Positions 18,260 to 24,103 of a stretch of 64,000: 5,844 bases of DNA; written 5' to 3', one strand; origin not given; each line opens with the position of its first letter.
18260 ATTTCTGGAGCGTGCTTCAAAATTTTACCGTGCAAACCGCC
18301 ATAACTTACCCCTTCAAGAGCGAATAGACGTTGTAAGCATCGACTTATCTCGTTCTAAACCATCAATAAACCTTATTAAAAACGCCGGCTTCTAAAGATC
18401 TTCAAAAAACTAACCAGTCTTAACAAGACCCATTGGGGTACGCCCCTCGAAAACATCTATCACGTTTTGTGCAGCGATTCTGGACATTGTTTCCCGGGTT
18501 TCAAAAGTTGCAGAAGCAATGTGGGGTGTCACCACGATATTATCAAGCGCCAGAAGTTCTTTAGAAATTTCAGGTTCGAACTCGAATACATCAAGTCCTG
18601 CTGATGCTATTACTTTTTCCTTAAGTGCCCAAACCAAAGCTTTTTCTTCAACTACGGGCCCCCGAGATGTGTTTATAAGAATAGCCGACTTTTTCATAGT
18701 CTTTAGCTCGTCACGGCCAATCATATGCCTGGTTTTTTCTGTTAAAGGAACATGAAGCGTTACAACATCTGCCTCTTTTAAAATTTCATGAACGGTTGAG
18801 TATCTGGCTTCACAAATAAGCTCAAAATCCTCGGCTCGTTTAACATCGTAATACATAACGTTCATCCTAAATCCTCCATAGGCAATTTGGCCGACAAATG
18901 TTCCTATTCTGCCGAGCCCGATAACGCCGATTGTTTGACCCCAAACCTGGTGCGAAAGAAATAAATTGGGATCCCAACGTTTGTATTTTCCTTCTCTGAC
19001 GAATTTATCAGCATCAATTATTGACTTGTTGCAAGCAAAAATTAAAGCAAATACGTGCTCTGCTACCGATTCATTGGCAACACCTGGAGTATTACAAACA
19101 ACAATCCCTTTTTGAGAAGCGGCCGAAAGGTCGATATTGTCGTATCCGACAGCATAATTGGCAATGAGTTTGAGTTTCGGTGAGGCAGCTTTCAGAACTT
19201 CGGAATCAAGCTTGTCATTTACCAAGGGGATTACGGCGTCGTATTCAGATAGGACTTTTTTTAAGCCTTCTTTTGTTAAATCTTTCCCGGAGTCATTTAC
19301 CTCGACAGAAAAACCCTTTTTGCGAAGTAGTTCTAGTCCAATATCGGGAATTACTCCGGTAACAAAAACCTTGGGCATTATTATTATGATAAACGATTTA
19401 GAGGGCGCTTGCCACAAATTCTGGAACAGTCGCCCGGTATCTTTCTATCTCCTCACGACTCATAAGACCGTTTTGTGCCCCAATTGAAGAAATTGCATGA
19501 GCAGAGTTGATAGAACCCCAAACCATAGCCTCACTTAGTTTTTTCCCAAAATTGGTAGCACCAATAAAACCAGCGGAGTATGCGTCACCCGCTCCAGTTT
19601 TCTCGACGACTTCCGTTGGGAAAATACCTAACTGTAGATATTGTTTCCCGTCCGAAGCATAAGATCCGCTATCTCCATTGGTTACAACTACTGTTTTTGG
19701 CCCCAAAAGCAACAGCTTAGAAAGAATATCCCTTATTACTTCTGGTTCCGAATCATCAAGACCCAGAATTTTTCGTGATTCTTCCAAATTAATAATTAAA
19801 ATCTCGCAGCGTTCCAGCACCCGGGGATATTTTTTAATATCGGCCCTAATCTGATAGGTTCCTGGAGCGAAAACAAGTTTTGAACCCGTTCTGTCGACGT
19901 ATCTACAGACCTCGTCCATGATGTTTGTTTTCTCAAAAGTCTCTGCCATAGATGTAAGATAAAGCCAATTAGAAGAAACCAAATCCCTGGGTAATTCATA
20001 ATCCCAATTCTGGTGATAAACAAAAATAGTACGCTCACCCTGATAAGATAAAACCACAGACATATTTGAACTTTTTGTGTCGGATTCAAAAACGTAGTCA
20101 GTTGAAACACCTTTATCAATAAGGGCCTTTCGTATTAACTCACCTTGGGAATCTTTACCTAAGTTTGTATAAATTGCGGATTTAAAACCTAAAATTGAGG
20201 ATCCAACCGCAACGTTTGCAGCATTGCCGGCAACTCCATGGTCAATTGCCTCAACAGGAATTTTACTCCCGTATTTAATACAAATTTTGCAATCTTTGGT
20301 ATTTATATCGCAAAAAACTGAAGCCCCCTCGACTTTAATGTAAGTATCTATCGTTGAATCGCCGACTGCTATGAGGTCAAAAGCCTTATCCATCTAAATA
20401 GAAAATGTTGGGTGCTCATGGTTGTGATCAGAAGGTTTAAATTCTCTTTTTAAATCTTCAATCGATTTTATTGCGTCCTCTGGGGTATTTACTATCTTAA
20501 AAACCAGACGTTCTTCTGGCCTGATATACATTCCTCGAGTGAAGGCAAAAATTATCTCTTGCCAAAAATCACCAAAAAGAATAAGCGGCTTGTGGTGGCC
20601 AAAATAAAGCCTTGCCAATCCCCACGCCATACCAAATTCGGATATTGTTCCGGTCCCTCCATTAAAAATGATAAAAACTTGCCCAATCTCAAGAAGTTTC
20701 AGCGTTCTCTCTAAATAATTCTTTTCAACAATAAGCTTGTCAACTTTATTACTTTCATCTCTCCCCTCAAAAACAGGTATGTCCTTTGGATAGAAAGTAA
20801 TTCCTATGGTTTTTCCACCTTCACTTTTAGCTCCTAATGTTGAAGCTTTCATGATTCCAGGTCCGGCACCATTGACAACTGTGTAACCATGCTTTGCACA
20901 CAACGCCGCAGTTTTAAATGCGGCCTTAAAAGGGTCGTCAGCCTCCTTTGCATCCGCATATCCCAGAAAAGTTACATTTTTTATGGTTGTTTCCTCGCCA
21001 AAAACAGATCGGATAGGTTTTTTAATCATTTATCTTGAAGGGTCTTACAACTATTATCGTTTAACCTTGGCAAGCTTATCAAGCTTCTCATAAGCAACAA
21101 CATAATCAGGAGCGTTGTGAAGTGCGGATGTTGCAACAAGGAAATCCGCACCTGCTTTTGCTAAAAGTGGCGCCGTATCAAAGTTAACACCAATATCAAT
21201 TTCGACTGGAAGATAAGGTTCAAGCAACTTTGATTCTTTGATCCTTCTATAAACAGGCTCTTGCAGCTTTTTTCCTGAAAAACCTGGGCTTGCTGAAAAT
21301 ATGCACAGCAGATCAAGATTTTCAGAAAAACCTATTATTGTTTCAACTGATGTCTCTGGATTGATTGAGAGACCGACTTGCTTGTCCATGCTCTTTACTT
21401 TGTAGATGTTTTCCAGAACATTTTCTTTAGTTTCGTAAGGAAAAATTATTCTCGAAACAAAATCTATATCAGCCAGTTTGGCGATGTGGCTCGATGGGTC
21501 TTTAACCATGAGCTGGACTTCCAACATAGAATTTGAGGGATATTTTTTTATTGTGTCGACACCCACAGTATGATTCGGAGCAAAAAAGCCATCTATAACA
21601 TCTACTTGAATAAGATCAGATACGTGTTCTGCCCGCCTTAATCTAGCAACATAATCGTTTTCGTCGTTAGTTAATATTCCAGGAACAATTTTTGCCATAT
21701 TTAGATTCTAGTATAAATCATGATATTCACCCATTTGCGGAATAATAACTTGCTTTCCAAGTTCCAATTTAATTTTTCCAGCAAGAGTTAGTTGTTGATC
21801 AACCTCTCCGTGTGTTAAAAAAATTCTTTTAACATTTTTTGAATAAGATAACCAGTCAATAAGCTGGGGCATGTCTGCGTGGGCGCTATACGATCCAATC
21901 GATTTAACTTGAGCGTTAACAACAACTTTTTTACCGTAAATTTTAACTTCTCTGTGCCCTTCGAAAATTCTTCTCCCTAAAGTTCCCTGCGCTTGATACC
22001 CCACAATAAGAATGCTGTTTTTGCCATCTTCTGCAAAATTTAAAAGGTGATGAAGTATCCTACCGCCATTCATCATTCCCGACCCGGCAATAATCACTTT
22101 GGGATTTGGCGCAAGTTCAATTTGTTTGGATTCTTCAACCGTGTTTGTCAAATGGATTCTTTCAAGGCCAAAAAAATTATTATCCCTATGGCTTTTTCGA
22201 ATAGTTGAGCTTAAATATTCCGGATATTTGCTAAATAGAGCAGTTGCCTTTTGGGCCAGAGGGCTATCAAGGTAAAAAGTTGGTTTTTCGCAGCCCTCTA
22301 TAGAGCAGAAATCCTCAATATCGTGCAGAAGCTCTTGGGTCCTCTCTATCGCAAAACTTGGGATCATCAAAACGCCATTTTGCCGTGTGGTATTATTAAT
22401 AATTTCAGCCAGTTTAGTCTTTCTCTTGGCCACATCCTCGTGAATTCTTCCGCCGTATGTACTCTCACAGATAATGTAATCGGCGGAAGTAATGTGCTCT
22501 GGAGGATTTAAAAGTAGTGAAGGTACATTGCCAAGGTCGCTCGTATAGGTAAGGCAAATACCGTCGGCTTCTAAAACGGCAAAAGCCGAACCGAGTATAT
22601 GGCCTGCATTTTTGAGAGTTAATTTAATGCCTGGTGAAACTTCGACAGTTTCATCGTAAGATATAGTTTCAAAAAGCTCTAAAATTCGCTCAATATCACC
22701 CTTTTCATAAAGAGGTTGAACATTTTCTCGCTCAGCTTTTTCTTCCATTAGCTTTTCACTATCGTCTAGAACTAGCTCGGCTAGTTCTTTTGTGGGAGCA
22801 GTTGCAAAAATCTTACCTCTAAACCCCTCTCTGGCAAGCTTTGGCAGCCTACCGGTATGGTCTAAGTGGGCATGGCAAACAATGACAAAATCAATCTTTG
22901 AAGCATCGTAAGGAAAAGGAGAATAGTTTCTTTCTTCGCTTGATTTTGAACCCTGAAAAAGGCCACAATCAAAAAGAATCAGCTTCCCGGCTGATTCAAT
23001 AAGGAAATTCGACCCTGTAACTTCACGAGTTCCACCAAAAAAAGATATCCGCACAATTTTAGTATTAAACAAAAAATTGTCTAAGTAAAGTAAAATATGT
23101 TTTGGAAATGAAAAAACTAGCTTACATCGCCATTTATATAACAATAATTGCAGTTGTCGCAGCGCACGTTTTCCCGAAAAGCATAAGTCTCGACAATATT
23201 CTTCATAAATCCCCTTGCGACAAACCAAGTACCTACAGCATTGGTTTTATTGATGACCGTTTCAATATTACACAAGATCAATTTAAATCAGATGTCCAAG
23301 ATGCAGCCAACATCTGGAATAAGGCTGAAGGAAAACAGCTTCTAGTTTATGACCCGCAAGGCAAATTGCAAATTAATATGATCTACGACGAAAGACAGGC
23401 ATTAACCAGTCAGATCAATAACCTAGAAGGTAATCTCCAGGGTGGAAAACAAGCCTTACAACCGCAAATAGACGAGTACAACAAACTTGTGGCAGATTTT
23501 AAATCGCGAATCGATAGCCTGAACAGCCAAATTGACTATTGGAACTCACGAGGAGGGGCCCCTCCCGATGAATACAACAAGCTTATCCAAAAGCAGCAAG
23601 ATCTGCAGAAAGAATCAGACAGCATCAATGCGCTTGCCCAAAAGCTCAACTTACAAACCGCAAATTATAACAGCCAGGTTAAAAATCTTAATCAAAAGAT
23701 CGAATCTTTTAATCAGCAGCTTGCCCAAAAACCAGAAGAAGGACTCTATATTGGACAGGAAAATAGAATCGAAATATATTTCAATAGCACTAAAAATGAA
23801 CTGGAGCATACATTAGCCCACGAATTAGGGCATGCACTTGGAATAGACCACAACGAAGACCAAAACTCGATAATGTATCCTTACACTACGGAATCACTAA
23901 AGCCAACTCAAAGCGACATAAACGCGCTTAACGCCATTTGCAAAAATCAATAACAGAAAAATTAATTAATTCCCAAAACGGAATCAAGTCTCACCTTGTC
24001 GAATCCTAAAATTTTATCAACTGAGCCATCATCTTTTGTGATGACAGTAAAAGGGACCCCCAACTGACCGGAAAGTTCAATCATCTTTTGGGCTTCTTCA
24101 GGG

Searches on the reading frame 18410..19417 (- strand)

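Call 29: search_protein_families(library=pfam, proteins=[window:18410-19417:-], max_evalue=0.001)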
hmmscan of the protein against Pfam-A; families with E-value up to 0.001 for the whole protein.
window:18410-19417:- (335 aa): 3 families
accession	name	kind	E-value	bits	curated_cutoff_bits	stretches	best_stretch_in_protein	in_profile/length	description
PF02826.25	2-Hacid_dh_C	-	6.2e-56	189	25.1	1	123-301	1-178/178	D-isomer specific 2-hydroxyacid dehydrogenase, NAD binding domain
PF00389.36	2-Hacid_dh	-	2.4e-35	121.6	24.6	1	17-332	1-133/134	D-isomer specific 2-hydroxyacid dehydrogenase, catalytic domain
PF03446.21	NAD_binding_2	-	4.5e-06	27.2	21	1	162-271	1-113/161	NAD binding domain of 6-phosphogluconate dehydrogenase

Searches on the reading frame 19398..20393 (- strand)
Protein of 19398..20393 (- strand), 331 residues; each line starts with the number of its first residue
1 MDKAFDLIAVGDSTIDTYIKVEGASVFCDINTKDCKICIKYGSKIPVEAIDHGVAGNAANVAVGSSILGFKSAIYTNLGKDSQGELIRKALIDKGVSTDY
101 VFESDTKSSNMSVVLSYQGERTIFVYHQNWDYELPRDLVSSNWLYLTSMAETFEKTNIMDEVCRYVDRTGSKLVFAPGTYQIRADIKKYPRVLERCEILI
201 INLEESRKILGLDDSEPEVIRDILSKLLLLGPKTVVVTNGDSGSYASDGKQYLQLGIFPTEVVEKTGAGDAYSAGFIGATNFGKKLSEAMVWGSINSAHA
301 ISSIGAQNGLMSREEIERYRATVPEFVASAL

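Call 29: search_protein_families(library=pfam, proteins=[window:19398-20393:-], max_evalue=0.001)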
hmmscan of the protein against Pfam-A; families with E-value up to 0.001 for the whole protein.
window:19398-20393:- (331 aa): 2 families
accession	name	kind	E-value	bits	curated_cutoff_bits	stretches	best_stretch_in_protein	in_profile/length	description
PF00294.29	PfkB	-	2.7e-35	122.6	25.8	1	35-309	21-298/302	pfkB family carbohydrate kinase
PF08543.17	Phos_pyr_kin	-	8.3e-05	22.5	27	1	191-300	115-231/246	Phosphomethylpyrimidine kinase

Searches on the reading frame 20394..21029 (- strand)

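Call 29: search_protein_families(library=pfam, proteins=[window:20394-21029:-], max_evalue=0.001)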
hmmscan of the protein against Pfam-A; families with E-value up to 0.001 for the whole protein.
window:20394-21029:- (211 aa): 2 families
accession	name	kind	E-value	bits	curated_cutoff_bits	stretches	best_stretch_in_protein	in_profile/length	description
PF18306.6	LDcluster4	-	6.3e-16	58.8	26.3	1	18-139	3-117/151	SLOG cluster4 family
PF03641.19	Lysine_decarbox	-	1.7e-13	51.4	27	1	60-189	1-130/131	Possible lysine decarboxylase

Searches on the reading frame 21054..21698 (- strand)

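Call 29: search_protein_families(library=pfam, proteins=[window:21054-21698:-], max_evalue=0.001)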
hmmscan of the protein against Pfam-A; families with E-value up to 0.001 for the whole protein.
window:21054-21698:- (214 aa): 1 family
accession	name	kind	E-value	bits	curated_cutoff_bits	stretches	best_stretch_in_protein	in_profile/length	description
PF00834.25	Ribul_P_3_epim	-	9.6e-32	110.4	21.1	1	3-193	1-197/198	Ribulose-phosphate 3 epimerase family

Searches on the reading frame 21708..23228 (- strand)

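Call 11: search_protein_families(library=pfam, proteins=[window:21708-23228:-], max_evalue=0.01)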
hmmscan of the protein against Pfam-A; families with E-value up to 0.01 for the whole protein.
window:21708-23228:- (506 aa): 5 families
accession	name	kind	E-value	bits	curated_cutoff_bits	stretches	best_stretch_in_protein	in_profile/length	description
PF10996.14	Beta-Casp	-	1.8e-34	119.3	27.7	1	297-421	1-120/120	Beta-Casp domain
PF07521.17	RMMBL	-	2.6e-15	56.6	21.6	1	435-497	2-63/63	Zn-dependent metallo-hydrolase RNA specificity domain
PF16661.11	Lactamase_B_6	-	6.1e-11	42.5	27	1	77-220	2-150/193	Metallo-beta-lactamase superfamily domain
PF00753.33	Lactamase_B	-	2.4e-08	34.6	22.7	1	71-135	5-67/196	Metallo-beta-lactamase superfamily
PF12706.13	Lactamase_B_2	-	6.3e-08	32.9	27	1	84-238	3-149/200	Beta-lactamase superfamily domain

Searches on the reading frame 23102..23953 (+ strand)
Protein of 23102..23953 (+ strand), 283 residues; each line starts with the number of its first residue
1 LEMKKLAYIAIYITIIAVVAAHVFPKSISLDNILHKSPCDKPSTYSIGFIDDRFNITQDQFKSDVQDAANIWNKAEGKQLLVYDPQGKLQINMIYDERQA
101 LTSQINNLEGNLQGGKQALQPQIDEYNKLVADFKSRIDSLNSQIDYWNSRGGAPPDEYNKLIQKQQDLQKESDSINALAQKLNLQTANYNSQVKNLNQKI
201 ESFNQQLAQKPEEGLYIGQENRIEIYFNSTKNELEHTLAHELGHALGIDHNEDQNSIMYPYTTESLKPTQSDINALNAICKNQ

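Call 29: search_protein_families(library=pfam, proteins=[window:23102-23953:+], max_evalue=0.001)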
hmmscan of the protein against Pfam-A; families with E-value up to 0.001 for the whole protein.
window:23102-23953:+ (283 aa): 7 families
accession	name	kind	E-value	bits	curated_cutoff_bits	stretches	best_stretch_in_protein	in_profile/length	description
PF00413.30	Peptidase_M10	-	7e-10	39.4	24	1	192-278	102-156/159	Matrixin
PF05043.19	Mga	-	2.6e-05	25.1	21.1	1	168-228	26-84/87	Mga helix-turn-helix domain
PF07926.17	TPR_MLP1_2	-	0.00012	22.6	36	0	90-143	65-118/129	TPR/MLP1/MLP2-like protein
PF04011.17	LemA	-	0.00013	22.3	26.2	0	163-208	78-123/149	LemA family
PF22638.1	FlgK_D1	-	0.00014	21.9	28.6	1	84-156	32-104/233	Flagellar hook-associated protein FlgK helical domain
PF23203.1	KIF21A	-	0.00026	21.2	28.5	0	159-208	37-86/161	KIF21A-like domain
PF10462.15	Peptidase_M66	-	0.00036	20.1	20.6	1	232-266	190-227/306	Peptidase M66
